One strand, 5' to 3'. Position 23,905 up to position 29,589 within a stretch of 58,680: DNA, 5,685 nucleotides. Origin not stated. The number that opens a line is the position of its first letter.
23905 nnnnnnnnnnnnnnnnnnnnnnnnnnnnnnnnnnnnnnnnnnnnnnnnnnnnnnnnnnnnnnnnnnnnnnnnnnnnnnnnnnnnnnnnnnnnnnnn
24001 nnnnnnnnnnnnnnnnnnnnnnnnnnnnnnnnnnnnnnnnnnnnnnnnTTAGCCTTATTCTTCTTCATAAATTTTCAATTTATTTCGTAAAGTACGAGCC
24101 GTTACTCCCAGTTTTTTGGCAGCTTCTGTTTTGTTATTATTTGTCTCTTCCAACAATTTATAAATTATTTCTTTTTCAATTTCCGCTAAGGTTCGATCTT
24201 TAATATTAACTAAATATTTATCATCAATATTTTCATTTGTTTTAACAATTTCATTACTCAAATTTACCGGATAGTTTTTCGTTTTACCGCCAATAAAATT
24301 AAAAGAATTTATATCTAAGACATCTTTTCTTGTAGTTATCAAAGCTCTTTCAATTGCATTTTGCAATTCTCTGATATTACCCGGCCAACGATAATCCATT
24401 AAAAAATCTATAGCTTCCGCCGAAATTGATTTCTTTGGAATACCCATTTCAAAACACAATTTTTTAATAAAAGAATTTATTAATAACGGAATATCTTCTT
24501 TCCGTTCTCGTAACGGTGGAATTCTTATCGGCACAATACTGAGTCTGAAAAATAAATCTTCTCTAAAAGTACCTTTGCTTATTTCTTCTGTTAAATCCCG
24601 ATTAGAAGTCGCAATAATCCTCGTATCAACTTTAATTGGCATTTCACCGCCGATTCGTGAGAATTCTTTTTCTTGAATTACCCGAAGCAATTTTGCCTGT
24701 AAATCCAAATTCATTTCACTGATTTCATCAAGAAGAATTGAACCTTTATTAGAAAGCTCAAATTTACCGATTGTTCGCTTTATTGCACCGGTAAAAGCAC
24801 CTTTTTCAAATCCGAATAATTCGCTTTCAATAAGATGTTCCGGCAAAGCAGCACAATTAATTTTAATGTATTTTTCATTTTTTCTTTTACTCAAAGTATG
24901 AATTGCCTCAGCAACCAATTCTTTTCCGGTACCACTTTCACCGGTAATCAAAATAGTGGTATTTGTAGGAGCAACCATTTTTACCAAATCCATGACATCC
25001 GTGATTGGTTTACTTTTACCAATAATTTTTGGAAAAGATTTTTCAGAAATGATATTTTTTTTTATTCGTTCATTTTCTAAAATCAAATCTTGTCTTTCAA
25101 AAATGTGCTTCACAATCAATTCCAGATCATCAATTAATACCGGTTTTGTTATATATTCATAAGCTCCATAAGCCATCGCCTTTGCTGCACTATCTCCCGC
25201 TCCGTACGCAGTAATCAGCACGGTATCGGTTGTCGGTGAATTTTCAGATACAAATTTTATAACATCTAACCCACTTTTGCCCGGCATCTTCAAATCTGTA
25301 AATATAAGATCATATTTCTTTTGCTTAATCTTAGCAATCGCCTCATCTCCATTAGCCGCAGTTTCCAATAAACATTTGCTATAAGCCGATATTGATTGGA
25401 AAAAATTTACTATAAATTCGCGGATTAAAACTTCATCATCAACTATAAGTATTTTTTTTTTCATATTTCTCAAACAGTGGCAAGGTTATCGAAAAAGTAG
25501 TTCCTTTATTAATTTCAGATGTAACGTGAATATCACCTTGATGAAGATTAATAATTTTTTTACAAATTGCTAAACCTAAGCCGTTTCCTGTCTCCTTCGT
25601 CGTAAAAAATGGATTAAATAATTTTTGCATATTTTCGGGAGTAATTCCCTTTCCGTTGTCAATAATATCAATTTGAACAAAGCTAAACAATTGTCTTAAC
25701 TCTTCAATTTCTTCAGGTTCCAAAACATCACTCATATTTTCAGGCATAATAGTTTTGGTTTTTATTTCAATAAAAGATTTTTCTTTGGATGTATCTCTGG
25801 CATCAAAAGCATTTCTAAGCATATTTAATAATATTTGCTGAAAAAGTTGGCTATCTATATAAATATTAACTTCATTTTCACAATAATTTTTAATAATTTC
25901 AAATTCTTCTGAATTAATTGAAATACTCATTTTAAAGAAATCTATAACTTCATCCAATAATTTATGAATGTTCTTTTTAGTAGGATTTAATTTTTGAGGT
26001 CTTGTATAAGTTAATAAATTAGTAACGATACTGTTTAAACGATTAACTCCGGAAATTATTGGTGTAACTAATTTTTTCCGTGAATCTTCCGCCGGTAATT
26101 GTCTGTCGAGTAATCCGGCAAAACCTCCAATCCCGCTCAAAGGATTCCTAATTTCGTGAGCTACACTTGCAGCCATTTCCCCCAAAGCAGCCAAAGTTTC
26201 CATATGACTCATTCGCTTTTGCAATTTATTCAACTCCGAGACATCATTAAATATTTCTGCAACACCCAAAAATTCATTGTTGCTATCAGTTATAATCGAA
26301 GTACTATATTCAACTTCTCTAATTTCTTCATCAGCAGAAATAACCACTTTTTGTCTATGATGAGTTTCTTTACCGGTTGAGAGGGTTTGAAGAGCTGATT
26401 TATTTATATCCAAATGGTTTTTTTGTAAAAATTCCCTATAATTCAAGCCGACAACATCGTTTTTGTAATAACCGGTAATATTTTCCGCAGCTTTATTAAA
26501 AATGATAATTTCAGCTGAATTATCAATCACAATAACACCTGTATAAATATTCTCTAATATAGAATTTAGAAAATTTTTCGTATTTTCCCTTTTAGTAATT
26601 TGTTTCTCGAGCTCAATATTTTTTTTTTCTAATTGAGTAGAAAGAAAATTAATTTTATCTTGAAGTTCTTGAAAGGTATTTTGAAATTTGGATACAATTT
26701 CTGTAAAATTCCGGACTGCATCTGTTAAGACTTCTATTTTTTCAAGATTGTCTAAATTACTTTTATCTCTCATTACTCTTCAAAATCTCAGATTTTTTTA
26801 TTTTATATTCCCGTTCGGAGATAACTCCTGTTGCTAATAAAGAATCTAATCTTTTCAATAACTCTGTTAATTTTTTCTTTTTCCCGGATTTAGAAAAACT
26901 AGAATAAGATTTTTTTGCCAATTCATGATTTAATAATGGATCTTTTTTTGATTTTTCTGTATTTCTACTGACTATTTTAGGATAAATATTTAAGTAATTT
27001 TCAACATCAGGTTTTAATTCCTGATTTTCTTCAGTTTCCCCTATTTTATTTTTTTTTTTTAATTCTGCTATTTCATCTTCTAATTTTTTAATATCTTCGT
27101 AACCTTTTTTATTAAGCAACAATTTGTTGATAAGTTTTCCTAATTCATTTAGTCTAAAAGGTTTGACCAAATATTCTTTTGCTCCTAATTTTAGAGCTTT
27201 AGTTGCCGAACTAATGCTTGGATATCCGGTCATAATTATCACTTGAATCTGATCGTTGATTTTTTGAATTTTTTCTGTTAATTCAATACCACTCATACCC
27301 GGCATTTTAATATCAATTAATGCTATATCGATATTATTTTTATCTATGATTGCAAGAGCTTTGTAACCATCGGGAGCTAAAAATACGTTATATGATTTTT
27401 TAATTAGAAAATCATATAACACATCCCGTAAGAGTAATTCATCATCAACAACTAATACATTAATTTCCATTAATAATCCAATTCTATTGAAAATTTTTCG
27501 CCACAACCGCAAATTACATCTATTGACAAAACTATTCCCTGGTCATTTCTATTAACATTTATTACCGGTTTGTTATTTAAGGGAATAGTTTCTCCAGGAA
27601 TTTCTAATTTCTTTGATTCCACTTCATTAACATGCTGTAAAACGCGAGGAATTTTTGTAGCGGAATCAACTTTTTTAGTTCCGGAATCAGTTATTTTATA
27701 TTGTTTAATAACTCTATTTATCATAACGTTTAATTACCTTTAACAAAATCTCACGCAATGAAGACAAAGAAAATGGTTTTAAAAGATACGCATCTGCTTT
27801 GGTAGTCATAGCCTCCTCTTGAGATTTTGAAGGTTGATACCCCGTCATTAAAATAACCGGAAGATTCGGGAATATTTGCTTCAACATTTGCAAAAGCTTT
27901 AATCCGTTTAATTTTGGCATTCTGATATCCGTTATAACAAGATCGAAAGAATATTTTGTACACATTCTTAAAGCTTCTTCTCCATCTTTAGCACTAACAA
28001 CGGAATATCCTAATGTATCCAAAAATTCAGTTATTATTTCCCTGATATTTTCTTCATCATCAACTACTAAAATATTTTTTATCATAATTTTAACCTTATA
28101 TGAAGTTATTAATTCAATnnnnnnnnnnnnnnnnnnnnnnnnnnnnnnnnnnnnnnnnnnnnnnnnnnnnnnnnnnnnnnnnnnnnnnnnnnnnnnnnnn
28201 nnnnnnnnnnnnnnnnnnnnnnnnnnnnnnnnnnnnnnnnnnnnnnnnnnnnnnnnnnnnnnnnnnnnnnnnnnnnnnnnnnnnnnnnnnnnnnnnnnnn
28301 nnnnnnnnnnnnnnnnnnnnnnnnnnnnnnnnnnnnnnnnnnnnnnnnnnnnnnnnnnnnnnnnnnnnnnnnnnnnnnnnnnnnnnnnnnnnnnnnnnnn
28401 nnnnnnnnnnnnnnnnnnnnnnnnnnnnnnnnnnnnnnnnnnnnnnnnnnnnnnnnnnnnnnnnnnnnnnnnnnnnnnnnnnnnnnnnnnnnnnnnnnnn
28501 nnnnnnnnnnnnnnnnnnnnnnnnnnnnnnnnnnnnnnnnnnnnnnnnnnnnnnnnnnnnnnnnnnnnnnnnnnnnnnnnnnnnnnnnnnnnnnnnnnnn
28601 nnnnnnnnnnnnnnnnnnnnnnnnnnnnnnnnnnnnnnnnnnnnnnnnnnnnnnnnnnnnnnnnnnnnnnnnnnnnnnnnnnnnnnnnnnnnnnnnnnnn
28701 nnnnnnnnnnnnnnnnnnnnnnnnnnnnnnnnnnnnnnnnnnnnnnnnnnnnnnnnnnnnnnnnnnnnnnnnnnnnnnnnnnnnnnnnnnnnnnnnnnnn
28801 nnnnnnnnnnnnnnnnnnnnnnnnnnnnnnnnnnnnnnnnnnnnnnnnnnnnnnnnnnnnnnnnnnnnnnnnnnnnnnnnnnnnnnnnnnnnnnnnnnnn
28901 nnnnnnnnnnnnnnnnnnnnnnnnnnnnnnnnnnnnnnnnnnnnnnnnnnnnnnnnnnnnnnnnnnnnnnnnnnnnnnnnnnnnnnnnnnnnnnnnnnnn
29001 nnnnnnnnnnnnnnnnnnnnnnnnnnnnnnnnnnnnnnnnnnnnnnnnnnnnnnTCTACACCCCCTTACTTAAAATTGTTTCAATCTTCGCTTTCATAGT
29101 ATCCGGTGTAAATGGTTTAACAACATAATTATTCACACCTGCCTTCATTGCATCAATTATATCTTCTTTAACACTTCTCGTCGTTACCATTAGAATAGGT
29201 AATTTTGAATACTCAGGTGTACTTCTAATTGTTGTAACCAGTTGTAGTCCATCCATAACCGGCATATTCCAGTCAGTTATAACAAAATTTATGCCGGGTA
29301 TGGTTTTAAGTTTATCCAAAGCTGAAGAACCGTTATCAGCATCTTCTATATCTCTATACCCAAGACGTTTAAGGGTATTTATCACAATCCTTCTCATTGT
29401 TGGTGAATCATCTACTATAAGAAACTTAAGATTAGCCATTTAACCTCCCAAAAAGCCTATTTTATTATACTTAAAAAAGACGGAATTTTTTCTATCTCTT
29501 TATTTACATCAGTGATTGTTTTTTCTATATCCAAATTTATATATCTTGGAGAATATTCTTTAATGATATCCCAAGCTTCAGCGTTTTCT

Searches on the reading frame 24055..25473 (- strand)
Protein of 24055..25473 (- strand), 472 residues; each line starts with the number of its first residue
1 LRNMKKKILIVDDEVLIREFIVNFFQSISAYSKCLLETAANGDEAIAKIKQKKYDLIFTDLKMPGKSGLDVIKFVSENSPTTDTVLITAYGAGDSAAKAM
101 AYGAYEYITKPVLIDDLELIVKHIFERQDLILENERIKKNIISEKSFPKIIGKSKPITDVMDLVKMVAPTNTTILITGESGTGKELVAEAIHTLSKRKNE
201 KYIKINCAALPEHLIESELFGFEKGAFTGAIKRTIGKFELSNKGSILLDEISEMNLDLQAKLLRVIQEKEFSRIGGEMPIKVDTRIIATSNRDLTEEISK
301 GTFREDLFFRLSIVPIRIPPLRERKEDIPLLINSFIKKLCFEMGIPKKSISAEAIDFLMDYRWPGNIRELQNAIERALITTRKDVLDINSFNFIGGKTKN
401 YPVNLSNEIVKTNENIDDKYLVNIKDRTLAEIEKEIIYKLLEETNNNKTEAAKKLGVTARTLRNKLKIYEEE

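Call 40: search_protein_families(library=pfam, max_evalue=0.00001, proteins=[window:24055-25473:-])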
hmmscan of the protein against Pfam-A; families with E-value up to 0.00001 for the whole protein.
window:24055-25473:- (472 aa): 7 families
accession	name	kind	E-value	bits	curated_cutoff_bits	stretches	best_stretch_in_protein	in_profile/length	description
PF00158.32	Sigma54_activat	-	6e-68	228.2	20.2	1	150-316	1-167/168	Sigma-54 interaction domain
PF25601.1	AAA_lid_14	-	8.8e-25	86.8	27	1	322-391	1-70/87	AAA+ ATPase lid domain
PF00072.30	Response_reg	-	1.5e-24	86.8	30.2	1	8-120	1-109/111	Response regulator receiver domain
PF14532.12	Sigma54_activ_2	-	3.5e-20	73.1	25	1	151-321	1-138/138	Sigma-54 interaction domain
PF02954.25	HTH_8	-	6e-13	48.7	22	1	428-468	1-41/42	Bacterial regulatory protein, Fis family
PF07728.20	AAA_5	-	9.4e-10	39.1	22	1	174-293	2-124/139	AAA domain (dynein-related subfamily)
PF07724.20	AAA_2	-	8.1e-06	26.4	27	0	172-300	4-133/166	AAA domain (Cdc48 subfamily)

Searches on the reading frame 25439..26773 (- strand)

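Call 40: search_protein_families(library=pfam, max_evalue=0.00001, proteins=[window:25439-26773:-])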
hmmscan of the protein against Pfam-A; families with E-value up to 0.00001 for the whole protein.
window:25439-26773:- (444 aa): 4 families
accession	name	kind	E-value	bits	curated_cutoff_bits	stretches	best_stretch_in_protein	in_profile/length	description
PF02518.31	HATPase_c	-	7.1e-25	88.1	26.4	1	307-433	2-109/111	Histidine kinase-, DNA gyrase B-, and HSP90-like ATPase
PF00512.31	HisKA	-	2.9e-15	56.5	26.9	1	197-260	2-64/66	His Kinase A (phospho-acceptor) domain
PF00989.32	PAS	-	9.2e-13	48.6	22.6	1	68-178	2-113/113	PAS fold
PF13426.13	PAS_9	-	2.2e-11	44.4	27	1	79-180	3-103/103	PAS domain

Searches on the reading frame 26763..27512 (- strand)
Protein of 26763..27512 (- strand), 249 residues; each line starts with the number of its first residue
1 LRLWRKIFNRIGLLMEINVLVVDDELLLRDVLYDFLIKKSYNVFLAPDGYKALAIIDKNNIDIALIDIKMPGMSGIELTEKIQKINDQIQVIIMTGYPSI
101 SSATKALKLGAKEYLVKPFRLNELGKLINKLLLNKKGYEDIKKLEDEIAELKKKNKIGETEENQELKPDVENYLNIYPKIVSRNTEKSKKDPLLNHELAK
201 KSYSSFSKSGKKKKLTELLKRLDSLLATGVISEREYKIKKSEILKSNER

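Call 40: search_protein_families(library=pfam, max_evalue=0.00001, proteins=[window:26763-27512:-])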
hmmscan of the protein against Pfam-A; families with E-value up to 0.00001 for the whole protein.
window:26763-27512:- (249 aa): 1 family
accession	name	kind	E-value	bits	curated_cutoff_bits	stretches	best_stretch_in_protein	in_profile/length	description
PF00072.30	Response_reg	-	2.3e-29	102.3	30.2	1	19-128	1-110/111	Response regulator receiver domain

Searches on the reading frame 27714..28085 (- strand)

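Call 40: search_protein_families(library=pfam, max_evalue=0.00001, proteins=[window:27714-28085:-])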
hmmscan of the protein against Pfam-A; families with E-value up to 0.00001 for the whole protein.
window:27714-28085:- (123 aa): 1 family
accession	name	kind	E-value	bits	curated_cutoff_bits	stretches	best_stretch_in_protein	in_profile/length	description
PF00072.30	Response_reg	-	2.9e-31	108.3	30.2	1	5-114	1-110/111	Response regulator receiver domain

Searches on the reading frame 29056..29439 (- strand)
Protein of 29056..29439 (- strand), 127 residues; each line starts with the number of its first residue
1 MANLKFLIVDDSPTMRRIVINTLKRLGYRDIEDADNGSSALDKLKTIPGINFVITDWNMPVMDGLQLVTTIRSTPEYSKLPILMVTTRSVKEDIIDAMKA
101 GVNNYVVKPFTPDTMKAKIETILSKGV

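Call 40: search_protein_families(library=pfam, max_evalue=0.00001, proteins=[window:29056-29439:-])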
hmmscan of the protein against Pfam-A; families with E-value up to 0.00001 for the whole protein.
window:29056-29439:- (127 aa): 1 family
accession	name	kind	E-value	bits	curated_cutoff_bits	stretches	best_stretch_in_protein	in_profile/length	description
PF00072.30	Response_reg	-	2.9e-28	98.7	30.2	1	7-120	2-111/111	Response regulator receiver domain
